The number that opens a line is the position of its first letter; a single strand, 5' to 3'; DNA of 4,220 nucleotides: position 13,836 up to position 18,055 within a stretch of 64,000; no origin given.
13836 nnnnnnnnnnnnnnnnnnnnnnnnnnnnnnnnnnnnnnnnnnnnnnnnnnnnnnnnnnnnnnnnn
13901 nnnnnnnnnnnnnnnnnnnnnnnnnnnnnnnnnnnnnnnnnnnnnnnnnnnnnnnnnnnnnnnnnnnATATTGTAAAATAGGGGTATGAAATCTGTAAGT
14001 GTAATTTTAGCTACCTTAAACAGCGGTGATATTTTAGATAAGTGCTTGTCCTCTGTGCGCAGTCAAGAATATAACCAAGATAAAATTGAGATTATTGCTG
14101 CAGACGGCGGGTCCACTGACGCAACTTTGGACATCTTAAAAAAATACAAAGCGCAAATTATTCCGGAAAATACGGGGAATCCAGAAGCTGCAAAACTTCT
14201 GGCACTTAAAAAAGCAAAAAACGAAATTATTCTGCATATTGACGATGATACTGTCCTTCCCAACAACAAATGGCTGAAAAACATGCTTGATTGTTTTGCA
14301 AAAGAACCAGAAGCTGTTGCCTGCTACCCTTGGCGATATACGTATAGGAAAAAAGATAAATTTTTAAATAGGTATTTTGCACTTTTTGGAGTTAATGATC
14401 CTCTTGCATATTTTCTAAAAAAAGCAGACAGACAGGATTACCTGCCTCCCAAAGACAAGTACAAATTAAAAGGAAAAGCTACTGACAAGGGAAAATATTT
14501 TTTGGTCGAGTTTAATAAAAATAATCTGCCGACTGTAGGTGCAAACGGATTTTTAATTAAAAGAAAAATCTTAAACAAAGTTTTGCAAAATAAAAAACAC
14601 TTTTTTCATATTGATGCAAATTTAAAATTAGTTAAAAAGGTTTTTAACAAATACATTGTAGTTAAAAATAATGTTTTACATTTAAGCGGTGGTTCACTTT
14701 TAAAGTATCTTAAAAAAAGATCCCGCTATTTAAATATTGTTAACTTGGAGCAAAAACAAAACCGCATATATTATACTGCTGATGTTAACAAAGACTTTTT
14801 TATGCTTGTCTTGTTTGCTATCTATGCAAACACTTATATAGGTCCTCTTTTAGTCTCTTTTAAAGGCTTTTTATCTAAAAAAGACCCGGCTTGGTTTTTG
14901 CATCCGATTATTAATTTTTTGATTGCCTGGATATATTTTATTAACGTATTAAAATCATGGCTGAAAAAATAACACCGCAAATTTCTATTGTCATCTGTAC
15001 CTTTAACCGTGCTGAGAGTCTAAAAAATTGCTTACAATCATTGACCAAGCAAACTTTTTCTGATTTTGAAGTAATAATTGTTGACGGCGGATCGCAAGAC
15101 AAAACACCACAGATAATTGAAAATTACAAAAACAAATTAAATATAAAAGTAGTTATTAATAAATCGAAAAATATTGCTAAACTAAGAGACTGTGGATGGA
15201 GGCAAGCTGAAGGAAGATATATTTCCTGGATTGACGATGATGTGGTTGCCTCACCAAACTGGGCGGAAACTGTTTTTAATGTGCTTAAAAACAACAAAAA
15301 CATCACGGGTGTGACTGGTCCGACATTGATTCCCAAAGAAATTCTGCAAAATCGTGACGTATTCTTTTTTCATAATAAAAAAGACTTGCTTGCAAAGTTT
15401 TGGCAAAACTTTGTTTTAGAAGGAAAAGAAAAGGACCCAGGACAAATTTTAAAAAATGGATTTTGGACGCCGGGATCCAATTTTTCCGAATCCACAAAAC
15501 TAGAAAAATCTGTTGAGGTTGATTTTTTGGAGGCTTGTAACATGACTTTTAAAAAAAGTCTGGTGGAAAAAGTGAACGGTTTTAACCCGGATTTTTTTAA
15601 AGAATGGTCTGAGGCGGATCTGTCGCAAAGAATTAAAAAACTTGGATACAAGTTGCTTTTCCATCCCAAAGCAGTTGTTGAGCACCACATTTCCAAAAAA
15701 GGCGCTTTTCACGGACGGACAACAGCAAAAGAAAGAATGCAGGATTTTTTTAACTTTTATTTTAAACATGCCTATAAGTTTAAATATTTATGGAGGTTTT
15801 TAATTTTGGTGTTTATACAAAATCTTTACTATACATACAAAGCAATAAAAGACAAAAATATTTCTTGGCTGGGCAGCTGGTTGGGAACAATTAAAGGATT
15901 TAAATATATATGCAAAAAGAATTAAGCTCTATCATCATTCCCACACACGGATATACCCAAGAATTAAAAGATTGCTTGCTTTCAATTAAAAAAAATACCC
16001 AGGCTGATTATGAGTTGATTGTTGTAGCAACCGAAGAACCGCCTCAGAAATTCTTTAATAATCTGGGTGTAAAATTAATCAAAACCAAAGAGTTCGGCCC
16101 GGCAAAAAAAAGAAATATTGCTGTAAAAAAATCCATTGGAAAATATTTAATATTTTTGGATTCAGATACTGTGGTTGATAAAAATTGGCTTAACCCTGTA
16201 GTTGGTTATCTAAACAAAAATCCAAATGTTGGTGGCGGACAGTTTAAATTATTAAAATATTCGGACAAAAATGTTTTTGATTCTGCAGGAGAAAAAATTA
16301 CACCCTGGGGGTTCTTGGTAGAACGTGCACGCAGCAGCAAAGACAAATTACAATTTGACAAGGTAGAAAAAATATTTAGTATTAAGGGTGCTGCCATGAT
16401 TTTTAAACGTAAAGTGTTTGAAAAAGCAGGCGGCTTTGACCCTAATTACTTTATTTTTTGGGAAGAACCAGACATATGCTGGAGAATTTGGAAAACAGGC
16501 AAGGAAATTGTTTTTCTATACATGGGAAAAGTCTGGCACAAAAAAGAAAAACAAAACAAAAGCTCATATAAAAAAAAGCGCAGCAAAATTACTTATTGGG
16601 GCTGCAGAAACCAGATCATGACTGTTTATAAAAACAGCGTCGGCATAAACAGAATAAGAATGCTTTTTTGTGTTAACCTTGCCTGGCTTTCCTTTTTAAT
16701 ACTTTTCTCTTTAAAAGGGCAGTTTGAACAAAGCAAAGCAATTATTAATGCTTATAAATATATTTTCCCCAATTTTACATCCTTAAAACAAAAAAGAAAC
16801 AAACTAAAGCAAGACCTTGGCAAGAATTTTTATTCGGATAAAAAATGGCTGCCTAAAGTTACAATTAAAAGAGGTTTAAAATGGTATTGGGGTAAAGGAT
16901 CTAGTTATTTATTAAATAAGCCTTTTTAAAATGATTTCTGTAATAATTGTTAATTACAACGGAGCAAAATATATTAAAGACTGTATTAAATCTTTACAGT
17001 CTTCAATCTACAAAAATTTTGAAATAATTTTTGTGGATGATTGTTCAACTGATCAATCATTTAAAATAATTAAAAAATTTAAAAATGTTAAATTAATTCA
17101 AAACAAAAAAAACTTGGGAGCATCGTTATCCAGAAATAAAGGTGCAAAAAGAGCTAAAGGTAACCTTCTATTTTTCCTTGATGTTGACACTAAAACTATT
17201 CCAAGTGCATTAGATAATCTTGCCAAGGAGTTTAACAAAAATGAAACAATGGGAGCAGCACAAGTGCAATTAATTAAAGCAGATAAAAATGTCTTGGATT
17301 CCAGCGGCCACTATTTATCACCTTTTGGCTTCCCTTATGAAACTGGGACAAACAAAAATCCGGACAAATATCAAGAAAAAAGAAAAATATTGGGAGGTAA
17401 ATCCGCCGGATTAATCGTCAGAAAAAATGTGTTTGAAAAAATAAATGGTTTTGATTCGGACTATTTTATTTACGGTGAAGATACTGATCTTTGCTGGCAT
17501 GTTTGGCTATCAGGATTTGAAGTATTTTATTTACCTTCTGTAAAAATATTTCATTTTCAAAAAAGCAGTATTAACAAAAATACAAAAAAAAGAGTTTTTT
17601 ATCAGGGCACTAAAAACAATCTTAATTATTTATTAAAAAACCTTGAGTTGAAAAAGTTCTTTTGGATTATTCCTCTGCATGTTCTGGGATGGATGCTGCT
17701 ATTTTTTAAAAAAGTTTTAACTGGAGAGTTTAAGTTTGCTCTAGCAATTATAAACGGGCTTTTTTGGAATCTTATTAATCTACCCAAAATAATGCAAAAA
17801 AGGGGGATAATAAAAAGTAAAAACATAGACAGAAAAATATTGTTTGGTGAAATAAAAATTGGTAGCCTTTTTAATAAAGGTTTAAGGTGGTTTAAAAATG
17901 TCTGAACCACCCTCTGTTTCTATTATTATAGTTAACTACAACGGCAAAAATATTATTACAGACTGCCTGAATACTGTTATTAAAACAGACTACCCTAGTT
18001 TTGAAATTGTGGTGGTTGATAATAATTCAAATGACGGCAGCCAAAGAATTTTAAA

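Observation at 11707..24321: Glycan-biosynthesis locus of about 12.6 kb with five tandem GT2 paralogs, a sulfotransferase, a B12 radical SAM enzyme, a methyltransferase, a Wzx flippase and a GT39-TPR enzyme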

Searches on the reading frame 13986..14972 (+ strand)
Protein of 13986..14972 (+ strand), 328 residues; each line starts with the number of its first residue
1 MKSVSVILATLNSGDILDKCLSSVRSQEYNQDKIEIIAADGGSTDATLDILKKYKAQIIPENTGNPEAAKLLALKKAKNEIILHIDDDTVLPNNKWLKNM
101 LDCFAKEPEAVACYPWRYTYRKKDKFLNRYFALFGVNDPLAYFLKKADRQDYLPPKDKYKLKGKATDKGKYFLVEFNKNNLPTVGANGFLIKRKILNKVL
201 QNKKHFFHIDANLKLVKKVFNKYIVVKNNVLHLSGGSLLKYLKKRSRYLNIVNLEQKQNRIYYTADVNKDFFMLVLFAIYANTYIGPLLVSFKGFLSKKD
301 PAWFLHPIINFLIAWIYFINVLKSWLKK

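Call 3: search_protein_families(library=pfam, proteins=[window:13986-14972:+], max_evalue=0.01)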
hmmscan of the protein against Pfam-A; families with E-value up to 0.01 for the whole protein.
window:13986-14972:+ (328 aa): 4 families
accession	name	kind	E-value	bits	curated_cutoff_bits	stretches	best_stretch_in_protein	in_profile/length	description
PF00535.33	Glycos_transf_2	-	1.4e-22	80.8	23.3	1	5-136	1-132/168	Glycosyl transferase family 2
PF13641.12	Glyco_tranf_2_3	-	5.5e-05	23.7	27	1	4-113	3-121/230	Glycosyltransferase like family 2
PF10111.15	Glyco_tranf_2_2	-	0.00027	20.9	27.3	1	27-133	23-140/276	Glycosyltransferase like family 2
PF13632.12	Glyco_trans_2_3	-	0.0051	17.1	27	0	81-134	1-51/198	Glycosyl transferase family group 2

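Call 14: search_protein_families(library=ncbifam, proteins=[window:13986-14972:+], max_evalue=0.001)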
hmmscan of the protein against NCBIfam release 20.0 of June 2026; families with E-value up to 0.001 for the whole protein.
window:13986-14972:+ (328 aa): 17 families
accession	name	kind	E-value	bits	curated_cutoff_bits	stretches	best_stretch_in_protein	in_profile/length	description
NF041875.1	EPS_EpsD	equivalog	1.6e-12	47.4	370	1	4-111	1-111/325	exopolysaccharide biosynthesis glycosyltransferase EpsD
TIGR03965.1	mycofact_glyco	equivalog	2.6e-11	43.1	280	1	2-130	74-204/467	mycofactocin biosynthesis glycosyltransferase MftF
TIGR04283.1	glyco_like_mftF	equivalog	3.4e-11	43.1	182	1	4-119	1-112/221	TIGR04283 family arsenosugar biosynthesis glycosyltransferase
TIGR03937.1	PgaC_IcaA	equivalog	4.5e-10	39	422.3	1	2-112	45-158/407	poly-beta-1,6-N-acetyl-D-glucosamine synthase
TIGR03111.1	glyc2_xrt_Gpos1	hypoth_equivalog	7.5e-10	38.2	363.95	1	3-112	50-164/439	TIGR03111 family XrtG-associated glycosyltransferase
NF007482.0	PRK10073.1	equivalog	3.1e-09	36.3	423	1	3-107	7-113/334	glycosyltransferase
NF038302.1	EPS_HpsE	equivalog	1.5e-08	33.9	300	1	4-112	3-119/307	hormogonium polysaccharide biosynthesis glycosyltransferase HpsE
NF047683.1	TeichurnBiosyTuaG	equivalog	2.3e-08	34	400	1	3-107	7-114/252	teichuronic acid biosynthesis protein TuaG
NF050050.1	ProtGlycPglI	equivalog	6.8e-07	28.9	500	1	2-94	2-99/306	GalNAc(5)-diNAcBac-PP-undecaprenol beta-1,3-glucosyltransferase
TIGR04242.1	nodulat_NodC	equivalog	1.1e-06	28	550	1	3-94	49-147/395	chitooligosaccharide synthase NodC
NF038299.1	EPS_HpsN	equivalog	1.9e-06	27.1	425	1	3-110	2-112/317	hormogonium polysaccharide biosynthesis glycosyltransferase HpsN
NF010496.0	PRK13915.1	equivalog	2.6e-05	23.5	262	1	2-109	31-147/307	glucosyl-3-phosphoglycerate synthase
NF045692.1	OglycostaseCruG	equivalog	0.0001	21.4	600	1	2-56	41-93/386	2'-O-glycosyltransferase CruG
NF053739.1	GlytfEpsEBac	equivalog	0.00012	21.2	450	1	4-57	3-54/265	glycosyltransferase EpsE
TIGR04182.1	glyco_TIGR04182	equivalog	0.00013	21.5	325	1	4-102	2-95/293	S-layer glycoprotein N-glycosyltransferase AglJ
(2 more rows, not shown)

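Call 59: search_solved_structures(query=window:13986-14972:+, max_evalue=0.001)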
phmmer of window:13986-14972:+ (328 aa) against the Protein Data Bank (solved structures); distinct sequences matched with E-value up to 0.001: 10.
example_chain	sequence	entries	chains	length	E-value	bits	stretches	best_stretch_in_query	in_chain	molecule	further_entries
5tze_C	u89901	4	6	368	3.9e-09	39.4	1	4-99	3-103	Glycosyl transferase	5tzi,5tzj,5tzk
5tz8_A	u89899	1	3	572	6.5e-09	38.7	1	4-99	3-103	Glycosyl transferase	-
6h1j_A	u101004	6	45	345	1.6e-08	37.4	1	1-100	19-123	Probable ss-1,3-N-acetylglucosaminyltransferase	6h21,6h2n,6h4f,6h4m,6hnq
6p61_A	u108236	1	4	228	2.7e-06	30.1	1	3-129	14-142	Glycosyltransferase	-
6yv7_B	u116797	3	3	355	4.4e-06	29.4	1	4-113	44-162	Glycosyl transferase, family 2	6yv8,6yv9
6yv7_A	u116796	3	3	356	4.4e-06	29.4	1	4-113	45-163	Glycosyl transferase, family 2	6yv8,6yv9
2z87_A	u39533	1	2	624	1.4e-05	27.8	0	3-128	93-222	Chondroitin synthase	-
2z86_A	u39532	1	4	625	1.4e-05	27.7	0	3-128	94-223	Chondroitin synthase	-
8bz8_A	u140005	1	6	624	8.7e-05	25.1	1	4-93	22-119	Glycosyltransferase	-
8bz4_A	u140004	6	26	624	8.7e-05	25.1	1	4-93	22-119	Glycosyltransferase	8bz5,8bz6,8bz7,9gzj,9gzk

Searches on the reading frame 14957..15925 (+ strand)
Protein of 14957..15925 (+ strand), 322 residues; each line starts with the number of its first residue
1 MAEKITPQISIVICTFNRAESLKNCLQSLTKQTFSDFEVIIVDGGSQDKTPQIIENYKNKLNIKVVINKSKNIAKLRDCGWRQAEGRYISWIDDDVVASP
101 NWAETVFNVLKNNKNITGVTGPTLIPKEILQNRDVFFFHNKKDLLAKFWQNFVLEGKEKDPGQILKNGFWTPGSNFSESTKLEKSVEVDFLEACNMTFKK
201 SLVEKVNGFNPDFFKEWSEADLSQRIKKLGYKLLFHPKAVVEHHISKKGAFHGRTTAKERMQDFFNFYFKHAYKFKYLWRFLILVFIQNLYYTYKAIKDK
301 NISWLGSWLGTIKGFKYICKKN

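Call 3: search_protein_families(library=pfam, proteins=[window:14957-15925:+], max_evalue=0.01)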
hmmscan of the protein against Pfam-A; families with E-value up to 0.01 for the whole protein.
window:14957-15925:+ (322 aa): 5 families
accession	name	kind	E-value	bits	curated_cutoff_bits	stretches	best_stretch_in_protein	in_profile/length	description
PF00535.33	Glycos_transf_2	-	7e-29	101.4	23.3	1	10-117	1-111/168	Glycosyl transferase family 2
PF13641.12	Glyco_tranf_2_3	-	2e-09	38.2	27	1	7-244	1-212/230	Glycosyltransferase like family 2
PF10111.15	Glyco_tranf_2_2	-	3e-08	33.9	27.3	1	10-144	1-140/276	Glycosyltransferase like family 2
PF13712.12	Glyco_tranf_2_5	-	0.00025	21.3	27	1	65-233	33-177/210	Glycosyltransferase like family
PF02709.20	Glyco_transf_7C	-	0.0073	16.4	23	0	193-238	21-67/78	N-terminal domain of galactosyltransferase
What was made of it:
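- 14957..15925 (+): GT2b glycosyltransferase. PF00535 7e-29 (call 3).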

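Call 14: search_protein_families(library=ncbifam, proteins=[window:14957-15925:+], max_evalue=0.001)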
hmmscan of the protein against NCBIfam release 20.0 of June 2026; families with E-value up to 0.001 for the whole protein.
window:14957-15925:+ (322 aa): 25 families
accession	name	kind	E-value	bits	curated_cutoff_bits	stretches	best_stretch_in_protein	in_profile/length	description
NF041875.1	EPS_EpsD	equivalog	3.4e-30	105.5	370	2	9-146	1-137/325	exopolysaccharide biosynthesis glycosyltransferase EpsD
NF038299.1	EPS_HpsN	equivalog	1.8e-21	76.4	425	1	7-273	1-248/317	hormogonium polysaccharide biosynthesis glycosyltransferase HpsN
TIGR03965.1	mycofact_glyco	equivalog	2.9e-21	75.9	280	2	6-112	73-181/467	mycofactocin biosynthesis glycosyltransferase MftF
NF041394.1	GtaseAglG_Halo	equivalog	4.3e-21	75.5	440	1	8-139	2-133/304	glucosyl-dolichyl phosphate glucuronosyltransferase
NF038302.1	EPS_HpsE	equivalog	4.3e-20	71.9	300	1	8-117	2-118/307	hormogonium polysaccharide biosynthesis glycosyltransferase HpsE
NF007482.0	PRK10073.1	equivalog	7.6e-20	71.2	423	1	5-113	4-113/334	glycosyltransferase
TIGR03937.1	PgaC_IcaA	equivalog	1.5e-19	70.3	422.3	1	5-122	43-162/407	poly-beta-1,6-N-acetyl-D-glucosamine synthase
NF047683.1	TeichurnBiosyTuaG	equivalog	4.7e-17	62.5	400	1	5-127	4-128/252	teichuronic acid biosynthesis protein TuaG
NF050050.1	ProtGlycPglI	equivalog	8.4e-15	54.9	500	1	7-126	2-122/306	GalNAc(5)-diNAcBac-PP-undecaprenol beta-1,3-glucosyltransferase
TIGR04283.1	glyco_like_mftF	equivalog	2.3e-14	53.5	182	1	9-118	1-105/221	TIGR04283 family arsenosugar biosynthesis glycosyltransferase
TIGR03111.1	glyc2_xrt_Gpos1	hypoth_equivalog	9.1e-14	51.1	363.95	1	4-138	46-184/439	TIGR03111 family XrtG-associated glycosyltransferase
NF053739.1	GlytfEpsEBac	equivalog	2.1e-13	49.9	450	1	7-125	1-121/265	glycosyltransferase EpsE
TIGR04440.1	glyco_TIGR04440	domain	2.6e-10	40.4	70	1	9-127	2-123/215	TIGR00180 family glycosyltransferase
TIGR04009.1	wcaE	equivalog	9.2e-10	38.2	369.2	1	9-116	3-113/248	colanic acid biosynthesis glycosyltransferase WcaE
NF045692.1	OglycostaseCruG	equivalog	8.3e-09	34.8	600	1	7-60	41-94/386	2'-O-glycosyltransferase CruG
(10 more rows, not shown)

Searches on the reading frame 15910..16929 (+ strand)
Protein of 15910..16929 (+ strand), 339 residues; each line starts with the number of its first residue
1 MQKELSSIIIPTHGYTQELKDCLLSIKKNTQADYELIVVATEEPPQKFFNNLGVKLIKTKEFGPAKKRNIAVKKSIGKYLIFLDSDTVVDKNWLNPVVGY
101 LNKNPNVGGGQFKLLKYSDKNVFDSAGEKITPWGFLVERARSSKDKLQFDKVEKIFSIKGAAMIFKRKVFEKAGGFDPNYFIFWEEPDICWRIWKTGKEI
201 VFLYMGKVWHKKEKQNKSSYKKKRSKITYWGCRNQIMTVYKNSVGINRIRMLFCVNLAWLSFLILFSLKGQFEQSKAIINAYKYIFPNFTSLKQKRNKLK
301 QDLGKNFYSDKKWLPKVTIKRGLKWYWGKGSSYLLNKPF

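Call 3: search_protein_families(library=pfam, proteins=[window:15910-16929:+], max_evalue=0.01)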
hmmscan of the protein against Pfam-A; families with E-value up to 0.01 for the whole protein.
window:15910-16929:+ (339 aa): 8 families
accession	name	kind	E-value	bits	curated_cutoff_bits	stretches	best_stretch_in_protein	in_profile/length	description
PF00535.33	Glycos_transf_2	-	8.8e-19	68.5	23.3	1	7-172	1-166/168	Glycosyl transferase family 2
PF13641.12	Glyco_tranf_2_3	-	6.1e-11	43.2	27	1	7-223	4-224/230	Glycosyltransferase like family 2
PF13632.12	Glyco_trans_2_3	-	3.9e-10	40.3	27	1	80-267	2-175/198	Glycosyl transferase family group 2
PF10111.15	Glyco_tranf_2_2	-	1.5e-06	28.3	27.3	1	9-200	3-206/276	Glycosyltransferase like family 2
PF13712.12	Glyco_tranf_2_5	-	7.9e-06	26.2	27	1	65-227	42-206/210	Glycosyltransferase like family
PF13506.12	Glyco_transf_21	-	0.0011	18.9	21.7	1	71-177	25-121/174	Glycosyl transferase family 21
PF07509.16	DUF1523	-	0.006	16.4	23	1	220-277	113-170/176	Protein of unknown function (DUF1523)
PF02709.20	Glyco_transf_7C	-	0.007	16.4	23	0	158-205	19-67/78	N-terminal domain of galactosyltransferase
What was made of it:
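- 15910..16929 (+): GT2c glycosyltransferase with one TM helix. PF00535 8.8e-19 (call 3).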

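Call 14: search_protein_families(library=ncbifam, proteins=[window:15910-16929:+], max_evalue=0.001)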
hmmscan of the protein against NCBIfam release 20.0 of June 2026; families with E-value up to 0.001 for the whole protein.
window:15910-16929:+ (339 aa): 14 families
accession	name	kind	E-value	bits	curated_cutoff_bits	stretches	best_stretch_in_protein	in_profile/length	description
TIGR03965.1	mycofact_glyco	equivalog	3.8e-16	59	280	1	7-218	77-288/467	mycofactocin biosynthesis glycosyltransferase MftF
TIGR04283.1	glyco_like_mftF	equivalog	1.4e-14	54.2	182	1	7-198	2-174/221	TIGR04283 family arsenosugar biosynthesis glycosyltransferase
NF038299.1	EPS_HpsN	equivalog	9.6e-14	51.1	425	1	7-216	4-226/317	hormogonium polysaccharide biosynthesis glycosyltransferase HpsN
NF041875.1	EPS_EpsD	equivalog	4.1e-13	49.4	370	1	7-95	2-98/325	exopolysaccharide biosynthesis glycosyltransferase EpsD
TIGR03111.1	glyc2_xrt_Gpos1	hypoth_equivalog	5.3e-09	35.4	363.95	1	8-109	53-164/439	TIGR03111 family XrtG-associated glycosyltransferase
TIGR03937.1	PgaC_IcaA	equivalog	2.4e-08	33.4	422.3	1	4-108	45-157/407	poly-beta-1,6-N-acetyl-D-glucosamine synthase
NF047683.1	TeichurnBiosyTuaG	equivalog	1.5e-07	31.4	400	1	2-104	4-114/252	teichuronic acid biosynthesis protein TuaG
NF007482.0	PRK10073.1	equivalog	2.8e-07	29.9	423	1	4-92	6-101/334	glycosyltransferase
NF041394.1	GtaseAglG_Halo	equivalog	9.2e-07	28.4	440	1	16-211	15-216/304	glucosyl-dolichyl phosphate glucuronosyltransferase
NF038302.1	EPS_HpsE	equivalog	2.1e-06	26.9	300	1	45-172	55-177/307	hormogonium polysaccharide biosynthesis glycosyltransferase HpsE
TIGR03030.1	CelA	equivalog_domain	0.00023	19.3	699.1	1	45-107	195-259/714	UDP-forming cellulose synthase catalytic subunit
TIGR01556.1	rhamnosyltran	subfamily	0.00031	20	200.55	1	44-200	37-190/281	rhamnosyltransferase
TIGR04440.1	glyco_TIGR04440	domain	0.00037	20.3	70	1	7-170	3-172/215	TIGR00180 family glycosyltransferase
NF050050.1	ProtGlycPglI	equivalog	0.00068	19.1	500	0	7-97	5-104/306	GalNAc(5)-diNAcBac-PP-undecaprenol beta-1,3-glucosyltransferase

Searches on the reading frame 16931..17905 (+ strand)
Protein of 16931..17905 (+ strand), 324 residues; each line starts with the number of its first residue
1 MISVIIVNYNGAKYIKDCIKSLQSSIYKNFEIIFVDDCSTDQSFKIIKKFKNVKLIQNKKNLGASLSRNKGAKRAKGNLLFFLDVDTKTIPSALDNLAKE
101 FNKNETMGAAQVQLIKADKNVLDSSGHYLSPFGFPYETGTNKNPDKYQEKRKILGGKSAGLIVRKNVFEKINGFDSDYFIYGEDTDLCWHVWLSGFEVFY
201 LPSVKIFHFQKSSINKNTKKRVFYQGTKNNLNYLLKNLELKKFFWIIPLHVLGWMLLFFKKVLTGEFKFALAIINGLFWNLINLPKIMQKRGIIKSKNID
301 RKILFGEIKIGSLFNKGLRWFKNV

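Call 3: search_protein_families(library=pfam, proteins=[window:16931-17905:+], max_evalue=0.01)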
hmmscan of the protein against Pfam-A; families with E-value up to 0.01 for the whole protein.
window:16931-17905:+ (324 aa): 5 families
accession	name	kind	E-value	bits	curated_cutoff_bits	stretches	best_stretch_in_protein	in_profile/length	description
PF00535.33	Glycos_transf_2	-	4e-29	102.1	23.3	1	3-126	1-128/168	Glycosyl transferase family 2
PF10111.15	Glyco_tranf_2_2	-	1.5e-15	57.9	27.3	1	4-190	2-198/276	Glycosyltransferase like family 2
PF13641.12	Glyco_tranf_2_3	-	1e-12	49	27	1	2-220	3-223/230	Glycosyltransferase like family 2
PF02709.20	Glyco_transf_7C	-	1.6e-06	28.1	23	1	151-209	17-75/78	N-terminal domain of galactosyltransferase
PF13632.12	Glyco_trans_2_3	-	0.00012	22.4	27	1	160-260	76-167/198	Glycosyl transferase family group 2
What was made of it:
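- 16931..17905 (+): GT2d glycosyltransferase. PF00535 4e-29 (call 3).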

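Call 13: find_encoding_contigs(protein=window:16931-17905:+, flank=10000, max_places=10)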
Protein window:16931-17905:+ (324 aa): no gene with exactly this product is on record in the collection.

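Call 14: search_protein_families(library=ncbifam, proteins=[window:16931-17905:+], max_evalue=0.001)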
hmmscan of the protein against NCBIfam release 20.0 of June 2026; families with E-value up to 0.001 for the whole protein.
window:16931-17905:+ (324 aa): 21 families
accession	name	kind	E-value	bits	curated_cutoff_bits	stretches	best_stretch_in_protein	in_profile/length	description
TIGR03965.1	mycofact_glyco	equivalog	2.9e-27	95.7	280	1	2-231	76-303/467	mycofactocin biosynthesis glycosyltransferase MftF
TIGR04283.1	glyco_like_mftF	equivalog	4.4e-21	75.5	182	1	2-191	1-169/221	TIGR04283 family arsenosugar biosynthesis glycosyltransferase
NF007482.0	PRK10073.1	equivalog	7.2e-20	71.2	423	1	2-98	8-107/334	glycosyltransferase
TIGR03937.1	PgaC_IcaA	equivalog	4.5e-19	68.7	422.3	1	1-110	46-159/407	poly-beta-1,6-N-acetyl-D-glucosamine synthase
NF047683.1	TeichurnBiosyTuaG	equivalog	7.1e-19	68.4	400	1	2-105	8-115/252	teichuronic acid biosynthesis protein TuaG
NF038302.1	EPS_HpsE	equivalog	7.9e-19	67.7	300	1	2-210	3-224/307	hormogonium polysaccharide biosynthesis glycosyltransferase HpsE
NF041875.1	EPS_EpsD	equivalog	5.6e-16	58.8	370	1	2-218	1-217/325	exopolysaccharide biosynthesis glycosyltransferase EpsD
NF041394.1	GtaseAglG_Halo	equivalog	2.1e-15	56.8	440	1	2-229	3-239/304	glucosyl-dolichyl phosphate glucuronosyltransferase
NF038299.1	EPS_HpsN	equivalog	8.7e-15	54.5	425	1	1-242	2-258/317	hormogonium polysaccharide biosynthesis glycosyltransferase HpsN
NF053739.1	GlytfEpsEBac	equivalog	9.6e-13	47.7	450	1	2-107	3-113/265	glycosyltransferase EpsE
NF050050.1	ProtGlycPglI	equivalog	2.8e-11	43.4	500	1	2-106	4-113/306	GalNAc(5)-diNAcBac-PP-undecaprenol beta-1,3-glucosyltransferase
TIGR03111.1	glyc2_xrt_Gpos1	hypoth_equivalog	4.8e-10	38.8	363.95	1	2-121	51-175/439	TIGR03111 family XrtG-associated glycosyltransferase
TIGR01556.1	rhamnosyltran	subfamily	1.6e-09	37.4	200.55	1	19-209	10-201/281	rhamnosyltransferase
NF047588.1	GlcsyltransPgfSStrep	equivalog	4.4e-09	36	500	1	2-103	3-112/308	glycosyltransferase PgfS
TIGR04195.1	S_glycosyl_SunS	equivalog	5.8e-09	35.3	350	1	2-89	59-144/421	SunS family peptide S-glycosyltransferase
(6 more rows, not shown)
